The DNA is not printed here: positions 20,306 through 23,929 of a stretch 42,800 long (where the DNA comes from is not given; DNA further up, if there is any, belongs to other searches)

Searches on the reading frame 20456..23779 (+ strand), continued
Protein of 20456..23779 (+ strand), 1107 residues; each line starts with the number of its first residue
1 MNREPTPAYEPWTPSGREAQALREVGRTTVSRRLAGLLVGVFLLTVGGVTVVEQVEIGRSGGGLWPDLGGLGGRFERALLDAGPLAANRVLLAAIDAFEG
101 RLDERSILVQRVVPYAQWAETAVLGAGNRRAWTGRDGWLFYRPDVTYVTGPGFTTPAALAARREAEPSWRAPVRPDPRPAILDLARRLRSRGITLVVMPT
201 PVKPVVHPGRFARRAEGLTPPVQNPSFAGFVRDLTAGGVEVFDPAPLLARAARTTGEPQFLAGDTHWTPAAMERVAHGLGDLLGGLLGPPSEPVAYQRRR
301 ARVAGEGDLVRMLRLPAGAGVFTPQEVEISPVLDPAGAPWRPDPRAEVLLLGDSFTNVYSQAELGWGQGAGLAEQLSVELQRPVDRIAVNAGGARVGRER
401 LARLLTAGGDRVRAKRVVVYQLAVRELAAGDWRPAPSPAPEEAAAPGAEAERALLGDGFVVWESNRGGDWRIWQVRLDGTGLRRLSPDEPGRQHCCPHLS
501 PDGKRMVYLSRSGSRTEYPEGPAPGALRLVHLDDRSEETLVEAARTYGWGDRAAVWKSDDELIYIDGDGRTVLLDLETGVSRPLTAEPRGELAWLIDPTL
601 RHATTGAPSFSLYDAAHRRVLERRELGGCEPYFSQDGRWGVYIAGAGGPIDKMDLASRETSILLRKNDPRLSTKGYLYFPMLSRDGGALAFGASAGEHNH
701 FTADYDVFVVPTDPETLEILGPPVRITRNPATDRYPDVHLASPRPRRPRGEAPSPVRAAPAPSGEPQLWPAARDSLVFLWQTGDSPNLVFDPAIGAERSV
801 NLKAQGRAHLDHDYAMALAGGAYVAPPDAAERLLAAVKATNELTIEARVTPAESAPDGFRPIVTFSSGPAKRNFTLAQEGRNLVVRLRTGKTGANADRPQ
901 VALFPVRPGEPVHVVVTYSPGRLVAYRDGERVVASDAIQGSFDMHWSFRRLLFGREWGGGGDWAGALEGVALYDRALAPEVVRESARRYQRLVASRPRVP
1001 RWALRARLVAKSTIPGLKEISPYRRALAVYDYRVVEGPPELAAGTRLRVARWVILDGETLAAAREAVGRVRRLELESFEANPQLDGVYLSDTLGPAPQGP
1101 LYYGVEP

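Call 55: search_protein_families(library=pfam, proteins=[L020:4022-6124:+, L047:7815-10418:+, L053:6408-9035:+, L029:7920-10151:+, L067:7971-10577:+, L074:7965-10514:+, L025:7878-9971:+, L053:10505-12229:+, L047:11903-13204:+, L034:1717-7107:+], max_evalue=0.01)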
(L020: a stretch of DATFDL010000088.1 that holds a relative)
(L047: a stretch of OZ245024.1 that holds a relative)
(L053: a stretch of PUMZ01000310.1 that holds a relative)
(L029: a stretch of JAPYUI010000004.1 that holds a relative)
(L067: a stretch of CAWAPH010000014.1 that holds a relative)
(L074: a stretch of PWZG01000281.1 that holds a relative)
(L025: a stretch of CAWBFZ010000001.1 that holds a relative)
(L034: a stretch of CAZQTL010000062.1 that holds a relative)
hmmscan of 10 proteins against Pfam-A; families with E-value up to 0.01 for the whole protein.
L020:4022-6124:+ (701 aa): 2 families
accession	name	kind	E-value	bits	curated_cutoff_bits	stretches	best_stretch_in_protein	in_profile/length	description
PF13385.13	Laminin_G_3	-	2e-17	64.2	27.6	1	432-573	16-150/151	Concanavalin A-like lectin/glucanases superfamily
PF07676.18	PD40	-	0.00098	19.5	20.9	0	85-103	10-28/38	WD40-like Beta Propeller Repeat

L047:7815-10418:+ (868 aa): 4 families
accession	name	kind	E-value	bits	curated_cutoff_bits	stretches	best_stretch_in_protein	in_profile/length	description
PF13385.13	Laminin_G_3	-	2.2e-08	34.8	27.6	1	577-717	10-150/151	Concanavalin A-like lectin/glucanases superfamily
PF18911.6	PKD_4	-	4.7e-05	23.8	27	1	374-403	37-65/85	PKD domain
PF00801.26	PKD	-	0.00031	21.1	23.5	1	362-403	19-62/80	PKD domain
PF07676.18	PD40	-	0.00037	20.8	20.9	0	103-124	12-33/38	WD40-like Beta Propeller Repeat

L053:6408-9035:+ (876 aa): 3 families
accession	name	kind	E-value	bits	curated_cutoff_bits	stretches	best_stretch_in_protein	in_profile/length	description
PF13385.13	Laminin_G_3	-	1.6e-14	54.7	27.6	1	606-747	15-149/151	Concanavalin A-like lectin/glucanases superfamily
PF18911.6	PKD_4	-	7.4e-09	36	27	1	398-428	35-65/85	PKD domain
PF00801.26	PKD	-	1.2e-08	35.2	23.5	1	387-430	14-64/80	PKD domain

L029:7920-10151:+ (744 aa): 4 families
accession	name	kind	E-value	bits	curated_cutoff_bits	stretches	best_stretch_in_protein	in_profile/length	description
PF18911.6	PKD_4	-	4.4e-09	36.7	27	1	339-370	34-65/85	PKD domain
PF00801.26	PKD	-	2.2e-06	28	23.5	1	341-370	31-62/80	PKD domain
PF13385.13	Laminin_G_3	-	2.7e-06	28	27.6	1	469-609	16-149/151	Concanavalin A-like lectin/glucanases superfamily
PF07676.18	PD40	-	0.0082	16.5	20.9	0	60-89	4-33/38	WD40-like Beta Propeller Repeat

L067:7971-10577:+ (869 aa): 4 families
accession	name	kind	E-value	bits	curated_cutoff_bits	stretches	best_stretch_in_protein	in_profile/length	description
PF13385.13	Laminin_G_3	-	2.3e-08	34.8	27.6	1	594-743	14-149/151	Concanavalin A-like lectin/glucanases superfamily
PF18911.6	PKD_4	-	3.9e-08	33.7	27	1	369-417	17-65/85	PKD domain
PF00801.26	PKD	-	1.3e-06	28.8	23.5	1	384-418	27-63/80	PKD domain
PF07676.18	PD40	-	0.0062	16.9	20.9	0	104-123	10-29/38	WD40-like Beta Propeller Repeat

L074:7965-10514:+ (850 aa): 4 families
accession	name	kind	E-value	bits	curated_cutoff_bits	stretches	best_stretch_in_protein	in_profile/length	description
PF13385.13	Laminin_G_3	-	2.1e-12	47.9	27.6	1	573-720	14-149/151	Concanavalin A-like lectin/glucanases superfamily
PF00801.26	PKD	-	1.7e-11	44.4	23.5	1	353-400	17-67/80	PKD domain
PF18911.6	PKD_4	-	2.1e-11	44.1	27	1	342-397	9-67/85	PKD domain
PF07676.18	PD40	-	0.0009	19.6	20.9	0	88-112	8-30/38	WD40-like Beta Propeller Repeat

L025:7878-9971:+ (698 aa): 1 family
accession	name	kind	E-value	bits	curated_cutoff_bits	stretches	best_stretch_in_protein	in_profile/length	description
PF13385.13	Laminin_G_3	-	1.2e-15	58.4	27.6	1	414-561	9-150/151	Concanavalin A-like lectin/glucanases superfamily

L053:10505-12229:+ (575 aa): 2 families
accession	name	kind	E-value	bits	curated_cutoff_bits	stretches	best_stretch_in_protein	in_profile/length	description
PF16822.11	ALGX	-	2.8e-29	103.1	26.5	1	144-434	3-266/268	SGNH hydrolase-like domain, acetyltransferase AlgX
PF19040.6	SGNH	-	3e-05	24.3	27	0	177-290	123-246/248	SGNH domain (fused to AT3 domains)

L047:11903-13204:+ (434 aa): 2 families
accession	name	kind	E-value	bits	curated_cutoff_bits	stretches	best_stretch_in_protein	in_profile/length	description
PF16822.11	ALGX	-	1.3e-24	87.8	26.5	1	127-417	1-266/268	SGNH hydrolase-like domain, acetyltransferase AlgX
PF13472.12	Lipase_GDSL_2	-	0.0098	16.8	32.9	0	346-414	2-68/178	GDSL-like Lipase/Acylhydrolase family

L034:1717-7107:+ (1797 aa): 1 family
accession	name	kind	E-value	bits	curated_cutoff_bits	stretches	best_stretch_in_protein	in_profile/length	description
PF13385.13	Laminin_G_3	-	4.5e-12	46.8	27.6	1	1516-1664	9-151/151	Concanavalin A-like lectin/glucanases superfamily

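Call 73: search_protein_families(library=pfam, proteins=[L036:4607-6457:-, L040:4295-6055:+, L032:14120-14659:+, L043:1325-2797:+, L034:12137-14446:+, L047:15831-17249:+, L027:936-4055:-, L034:14624-15538:+, L039:3011-3586:+, L050:938-1747:-], max_evalue=0.001)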
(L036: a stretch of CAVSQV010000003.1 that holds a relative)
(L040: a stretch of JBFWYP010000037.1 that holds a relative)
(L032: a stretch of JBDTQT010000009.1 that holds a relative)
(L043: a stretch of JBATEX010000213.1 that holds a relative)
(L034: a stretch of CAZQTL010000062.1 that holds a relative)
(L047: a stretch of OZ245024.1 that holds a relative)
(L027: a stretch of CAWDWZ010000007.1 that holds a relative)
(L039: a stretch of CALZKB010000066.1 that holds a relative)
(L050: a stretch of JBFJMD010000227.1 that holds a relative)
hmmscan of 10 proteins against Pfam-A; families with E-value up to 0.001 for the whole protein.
L036:4607-6457:- (617 aa): 0 families

L040:4295-6055:+ (587 aa): 4 families
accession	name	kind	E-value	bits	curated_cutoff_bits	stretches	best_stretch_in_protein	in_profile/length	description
PF00437.27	T2SSE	-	7.5e-128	426.7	24.9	1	200-583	3-370/370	Type II/IV secretion system protein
PF05157.20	MshEN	-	1.6e-21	76.5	23.1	1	82-169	2-89/90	MshEN domain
PF25199.1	nSTAND_NTPase5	-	0.00024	21.4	34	1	339-384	41-87/145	Novel STAND NTPase 5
PF13191.12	AAA_16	-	0.00025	22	32.6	1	337-443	23-114/167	AAA ATPase domain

L032:14120-14659:+ (180 aa): 3 families
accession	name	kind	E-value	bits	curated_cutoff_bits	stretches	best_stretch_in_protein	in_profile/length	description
PF12867.12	DinB_2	-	2.3e-18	67.3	24.8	1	35-171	2-128/128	DinB superfamily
PF11716.13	MDMPI_N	-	8.3e-07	30.2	24.2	1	36-152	2-120/140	Mycothiol maleylpyruvate isomerase N-terminal domain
PF05163.17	DinB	-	4.8e-05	23.8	23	1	30-174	7-141/165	DinB family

L043:1325-2797:+ (491 aa): 3 families
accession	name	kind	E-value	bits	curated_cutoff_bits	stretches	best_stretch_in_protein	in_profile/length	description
PF00884.28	Sulfatase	-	1.4e-51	176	25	1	40-352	1-301/301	Sulfatase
PF01663.27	Phosphodiest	-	4.5e-13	49.9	23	1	43-295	2-220/342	Type I phosphodiesterase / nucleotide pyrophosphatase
PF16347.10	SGSH_C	-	9.5e-12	45.8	29.3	1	299-440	1-134/154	N-sulphoglucosamine sulphohydrolase, C-terminal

L034:12137-14446:+ (770 aa): 1 family
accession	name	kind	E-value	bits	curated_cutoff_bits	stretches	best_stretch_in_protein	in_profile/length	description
PF00115.25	COX1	-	1.3e-63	215.8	34.8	1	223-652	2-414/436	Cytochrome C and Quinol oxidase polypeptide I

L047:15831-17249:+ (473 aa): 2 families
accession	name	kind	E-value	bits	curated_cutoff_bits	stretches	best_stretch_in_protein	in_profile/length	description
PF13440.11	Polysacc_synt_3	-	1.4e-35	123.4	23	1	34-321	1-289/293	Polysaccharide biosynthesis protein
PF01943.22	Polysacc_synt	-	7.4e-14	52.3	28.2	1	11-272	2-270/274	Polysaccharide biosynthesis protein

L027:936-4055:- (1040 aa): 5 families
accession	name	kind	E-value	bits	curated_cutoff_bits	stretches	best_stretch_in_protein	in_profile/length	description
PF00990.26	GGDEF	-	5.9e-47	159.9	23.8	1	876-1035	2-160/161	Diguanylate cyclase, GGDEF domain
PF07494.17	Reg_prop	-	5.7e-19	66.2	20.4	1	82-104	1-23/24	Two component regulator propeller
PF07495.19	Y_Y_Y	-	0.00064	20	26.6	0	758-804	8-54/65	Y_Y_Y domain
PF13365.12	Trypsin_2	-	0.00068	20.8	27.6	0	594-691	42-141/144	Trypsin-like peptidase domain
PF23748.1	Beta-prop_LRRK2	-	0.00076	19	26.9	0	86-139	274-327/359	LRRK2 beta propeller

L034:14624-15538:+ (305 aa): 3 families
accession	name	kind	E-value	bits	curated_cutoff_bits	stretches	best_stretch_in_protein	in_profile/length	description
PF02630.20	SCO1-SenC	-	1.6e-19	70.7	22.8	1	154-280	6-133/134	SCO1/SenC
PF08534.16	Redoxin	-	0.00026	21.2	26.6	1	147-288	4-135/148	Redoxin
PF00578.27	AhpC-TSA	-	0.00054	20.3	26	1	147-213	3-69/124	AhpC/TSA family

L039:3011-3586:+ (192 aa): 1 family
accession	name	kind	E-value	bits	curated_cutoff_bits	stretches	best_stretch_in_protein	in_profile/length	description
PF09411.16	PagL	-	1.4e-12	48.3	23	1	92-164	58-135/136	Lipid A 3-O-deacylase (PagL)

L050:938-1747:- (270 aa): 2 families
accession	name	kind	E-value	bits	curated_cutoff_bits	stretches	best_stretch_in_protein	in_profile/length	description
PF00483.29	NTP_transferase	-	9.7e-19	68.3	21.2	1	14-255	3-239/245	Nucleotidyl transferase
PF12804.13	NTP_transf_3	-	4.2e-06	27.5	27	1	13-66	1-49/160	MobA-like NTP transferase domain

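Call 76: search_protein_families(library=pfam, alignment_id=A7, max_evalue=0.00001)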
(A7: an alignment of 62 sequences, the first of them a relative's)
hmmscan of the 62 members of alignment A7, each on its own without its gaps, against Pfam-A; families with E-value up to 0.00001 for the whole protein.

A. member 1, L020:1332-2615:- (428 aa): 3 families
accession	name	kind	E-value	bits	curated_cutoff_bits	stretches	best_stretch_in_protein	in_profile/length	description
PF13377.12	Peripla_BP_3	-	2.5e-35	122.5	26.5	1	148-314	1-167/167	Periplasmic binding protein-like domain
PF12833.13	HTH_18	-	1.8e-17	63.8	33.6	1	346-423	3-80/80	Helix-turn-helix domain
PF00165.29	HTH_AraC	-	1.3e-07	32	26.6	0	385-422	6-42/42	Bacterial regulatory helix-turn-helix proteins, AraC family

B. families by the number of members that match (of 62 scanned): 81 families (the first 25 are shown)
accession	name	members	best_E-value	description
PF04321.23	RmlD_sub_bind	3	5.5e-87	RmlD substrate binding domain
PF16363.11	GDP_Man_Dehyd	3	8.1e-85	GDP-mannose 4,6 dehydratase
PF01370.27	Epimerase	3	2.6e-67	NAD dependent epimerase/dehydratase family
PF00183.23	HSP90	2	1.3e-136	Hsp90 protein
PF00884.28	Sulfatase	2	1.1e-37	Sulfatase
PF13385.13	Laminin_G_3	2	6.1e-20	Concanavalin A-like lectin/glucanases superfamily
PF01073.25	3Beta_HSD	2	1.3e-13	3-beta hydroxysteroid dehydrogenase/isomerase family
PF01850.27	PIN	2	4.3e-12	PIN domain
PF00326.27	Peptidase_S9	2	1e-11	Prolyl oligopeptidase family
PF12697.13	Abhydrolase_6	2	1.1e-11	Alpha/beta hydrolase family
PF01663.27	Phosphodiest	2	1.4e-10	Type I phosphodiesterase / nucleotide pyrophosphatase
PF12146.15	Hydrolase_4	2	1.5e-09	Serine aminopeptidase, S33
PF02719.21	Polysacc_synt_2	2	1.7e-09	Polysaccharide biosynthesis protein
PF13589.12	HATPase_c_3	2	2.1e-09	Histidine kinase-, DNA gyrase B-, and HSP90-like ATPase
PF00873.25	ACR_tran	1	2.7e-202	AcrB/AcrD/AcrF family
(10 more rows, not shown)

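Call 81: search_protein_families(library=pfam, alignment_id=A8, max_evalue=0.00001)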
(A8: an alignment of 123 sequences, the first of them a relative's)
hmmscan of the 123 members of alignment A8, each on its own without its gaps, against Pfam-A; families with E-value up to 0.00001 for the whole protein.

A. member 1, L002:6-803:- (266 aa): 0 families

B. families by the number of members that match (of 123 scanned): 100 families (the first 25 are shown)
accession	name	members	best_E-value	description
PF00437.27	T2SSE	6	2.7e-129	Type II/IV secretion system protein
PF12867.12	DinB_2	6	2.9e-26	DinB superfamily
PF05157.20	MshEN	6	1.4e-22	MshEN domain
PF11716.13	MDMPI_N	5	4.1e-10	Mycothiol maleylpyruvate isomerase N-terminal domain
PF07394.17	DUF1501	3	5.3e-79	Protein of unknown function (DUF1501)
PF00115.25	COX1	3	9.3e-65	Cytochrome C and Quinol oxidase polypeptide I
PF00884.28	Sulfatase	3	1.4e-51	Sulfatase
PF01370.27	Epimerase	3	1.2e-46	NAD dependent epimerase/dehydratase family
PF00534.26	Glycos_transf_1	3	1.1e-39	Glycosyl transferases group 1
PF13692.12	Glyco_trans_1_4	3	3.3e-37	Glycosyl transferases group 1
PF16347.10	SGSH_C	3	8.7e-16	N-sulphoglucosamine sulphohydrolase, C-terminal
PF13231.12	PMT_2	3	1.7e-08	Dolichyl-phosphate-mannose-protein mannosyltransferase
PF07587.16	PSD1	2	2.3e-88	Protein of unknown function (DUF1553)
PF07583.16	PSCyt2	2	6.2e-79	Protein of unknown function (DUF1549)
PF11376.13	DUF3179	2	2.7e-45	Protein of unknown function (DUF3179)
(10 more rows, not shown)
